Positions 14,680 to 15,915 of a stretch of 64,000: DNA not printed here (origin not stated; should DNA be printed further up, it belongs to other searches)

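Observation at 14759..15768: Chimeric ORF at the pca operon border: dehydroshikimate-dehydratase/HPPD-like tail fused in frame to an RTX exoprotein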

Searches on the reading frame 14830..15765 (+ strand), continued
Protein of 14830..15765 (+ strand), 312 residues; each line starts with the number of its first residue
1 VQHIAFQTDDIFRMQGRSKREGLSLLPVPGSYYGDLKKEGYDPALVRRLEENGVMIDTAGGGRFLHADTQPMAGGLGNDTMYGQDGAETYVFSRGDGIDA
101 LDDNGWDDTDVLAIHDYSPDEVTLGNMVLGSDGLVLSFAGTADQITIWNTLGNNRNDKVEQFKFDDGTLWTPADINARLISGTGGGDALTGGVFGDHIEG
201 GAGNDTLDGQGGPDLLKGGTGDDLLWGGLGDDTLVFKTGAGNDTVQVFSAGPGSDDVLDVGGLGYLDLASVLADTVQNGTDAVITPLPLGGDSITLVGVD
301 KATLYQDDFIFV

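Call 66: predict_structure(alignment_id=A3)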
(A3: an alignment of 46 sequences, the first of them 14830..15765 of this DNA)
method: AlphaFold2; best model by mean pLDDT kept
length: 312 residues; sequences in the alignment: 46
mean_pLDDT: 81.5   pTM: 0.70
mean pLDDT of the five models: 81.5, 81.0, 80.7, 79.6, 79.4
residues with pLDDT >= 90: 174; 70-90: 61; 50-70: 33; < 50: 44
segments of 3 or more residues with pLDDT < 50: 1-37, 59-62
pLDDT, mean of each block of 10 residues (from residue 1): 37 36 36 47 65 49 56 89 89 95 85 95 77 87 91 75 96 88 94 91 97 94 96 95 97 91 95 98 89 97 97 89
secondary structure, 60 per line:
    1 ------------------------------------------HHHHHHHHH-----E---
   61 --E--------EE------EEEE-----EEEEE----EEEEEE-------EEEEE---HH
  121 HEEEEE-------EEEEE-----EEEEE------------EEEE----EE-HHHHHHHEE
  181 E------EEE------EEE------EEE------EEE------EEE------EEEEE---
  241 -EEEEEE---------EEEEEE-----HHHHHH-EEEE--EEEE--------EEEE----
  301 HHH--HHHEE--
elements in order: H43-51 E80-83 E89-93 E98-103 E111-115 E122-126 E134-138 E144-148 E161-164 H172-178 E179-181 E188-190 E197-199 E206-208 E215-217 E224-226 E233-237 E242-247 E257-262 H268-273 E275-278 E281-284 E293-296
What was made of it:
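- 15373..15534 (+): Six consecutive GGxGxDxUx calcium-binding nonapeptides (residues 182-235), followed by a degenerate seventh up to residue 246. The model has beta-strands every 9 residues (call 66).
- On RTX / type I secretion substrates: The AF2 model has pLDDT of about 90-97 over residues 180-300, with strands every 9 residues (call 66).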

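Call 68: fold_search(model_id=the predicted structure, library=pdb)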
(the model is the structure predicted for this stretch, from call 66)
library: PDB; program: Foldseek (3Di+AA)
matches with E <= 10: 130; with E <= 0.001: 24
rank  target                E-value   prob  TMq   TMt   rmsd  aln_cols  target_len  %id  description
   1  2z8x                  1.4e-12  1.00  0.42  0.24   8.1       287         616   26  Crystal structure of extracellular lipase from Pseudomonas sp. MIS38 (released 2007-10-30)
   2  2z8z                  1.0e-11  1.00  0.43  0.24   8.3       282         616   25  Crystal structure of a platinum-bound S445C mutant of Pseudomonas sp. MIS38 lipase (released 2007-10-30)
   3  2zvd_A                1.4e-11  1.00  0.43  0.24  11.3       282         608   24  Crystal structure of Pseudomonas sp. MIS38 lipase in an open conformation (released 2009-11-10)
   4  2zj6                  4.6e-11  1.00  0.43  0.24  10.0       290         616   24  Crystal structure of D337A mutant of Pseudomonas sp. MIS38 lipase (released 2008-12-02)
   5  2zj7                  9.4e-11  1.00  0.44  0.25   9.8       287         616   25  Crystal structure of D157A mutant of Pseudomonas sp. MIS38 lipase (released 2008-12-02)
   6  3a6z_A                1.4e-10  1.00  0.43  0.24   8.1       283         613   26  Crystal structure of Pseudomonas sp. MIS38 lipase (PML) in the open conformation following dialysis against Ca-free bu (released 2010-05-26)
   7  2qua                  3.8e-10  1.00  0.40  0.23  11.3       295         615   20  Crystal structure of LipA from Serratia marcescens (released 2007-08-28)
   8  2ml1_MODEL_1_A        9.9e-06  1.00  0.36  0.69   3.5       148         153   32  Solution Structure of AlgE6R1 subunit from the Azotobacter vinelandii Mannuronan C5-epimerase (released 2014-10-01)
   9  5cxl_A                1.1e-05  1.00  0.31  0.62   3.1       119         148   35  CRYSTAL STRUCTURE OF RTX DOMAIN BLOCK V OF ADENYLATE CYCLASE TOXIN FROM BORDETELLA PERTUSSIS (released 2015-09-02)
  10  6sus                  1.3e-05  1.00  0.31  0.37  12.0       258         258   25  Crystal structure of RTX domain blocks IV and V of adenylate cyclase toxin from Bordetella pertussis (released 2020-09-16)
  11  9p6c_A                2.4e-05  1.00  0.30  0.58   3.3       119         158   36  RTX domain block V of adenylate cyclase toxin with mutations D1533N, A1542N, D1560N, S1569N, D1587N, H1598N, H1608N (released 2025-12-24)
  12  9p0c_B                3.1e-05  1.00  0.23  0.39   9.7       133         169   31  Crystal structure of Ca2+-bound RTX domain block V of adenylate cyclase toxin from Bordetella pertussis (released 2026-01-07)
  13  3vi1_A                4.4e-05  1.00  0.25  0.18  13.1       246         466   20  Crystal structure of Pseudomonas aerginosa alkaline protease complexed with Substance P(1-6) (released 2012-09-19)
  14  5cvw                  6.0e-05  1.00  0.31  0.61   3.2       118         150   34  CRYSTAL STRUCTURE OF RTX DOMAIN BLOCK V OF ADENYLATE CYCLASE TOXIN FROM BORDETELLA PERTUSSIS (released 2015-09-09)
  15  1kap_P                8.2e-05  1.00  0.25  0.18  13.0       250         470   20  THREE-DIMENSIONAL STRUCTURE OF THE ALKALINE PROTEASE OF PSEUDOMONAS AERUGINOSA: A TWO-DOMAIN PROTEIN WITH A CALCIUM BI (released 1995-10-15)
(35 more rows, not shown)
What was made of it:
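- On RTX / type I secretion substrates: Foldseek against PDB gives prob 1.00 to T1SS lipases, CyaA RTX block V, AlgE R-modules and serralysins (call 68).
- AF2 pLDDT of about 90 for residues 71-312, with Foldseek hits to T1SS lipases, AlgE R-modules, CyaA block V and serralysins (calls 66, 68).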
